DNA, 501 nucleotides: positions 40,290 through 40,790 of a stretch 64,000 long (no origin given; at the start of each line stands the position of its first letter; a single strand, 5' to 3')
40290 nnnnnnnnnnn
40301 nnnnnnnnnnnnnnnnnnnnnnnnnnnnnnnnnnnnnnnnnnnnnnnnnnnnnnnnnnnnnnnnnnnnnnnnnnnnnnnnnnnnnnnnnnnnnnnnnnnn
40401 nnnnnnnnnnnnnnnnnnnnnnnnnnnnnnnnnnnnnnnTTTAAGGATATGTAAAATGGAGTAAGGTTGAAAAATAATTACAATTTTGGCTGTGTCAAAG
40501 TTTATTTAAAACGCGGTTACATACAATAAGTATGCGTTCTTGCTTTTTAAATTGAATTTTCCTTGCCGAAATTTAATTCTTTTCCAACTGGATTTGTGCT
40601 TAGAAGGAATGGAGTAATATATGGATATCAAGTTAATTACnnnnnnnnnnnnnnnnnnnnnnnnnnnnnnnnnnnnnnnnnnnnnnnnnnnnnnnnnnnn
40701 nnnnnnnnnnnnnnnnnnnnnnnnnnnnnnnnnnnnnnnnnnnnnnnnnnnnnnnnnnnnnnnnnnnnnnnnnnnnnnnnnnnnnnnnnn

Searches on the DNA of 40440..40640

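Call 82: search_rna_families(source=window, start=40440, end=40640, threshold=evalue, max_evalue=1)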
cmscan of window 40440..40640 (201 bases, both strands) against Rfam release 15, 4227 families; matches with E-value up to 1: 0.
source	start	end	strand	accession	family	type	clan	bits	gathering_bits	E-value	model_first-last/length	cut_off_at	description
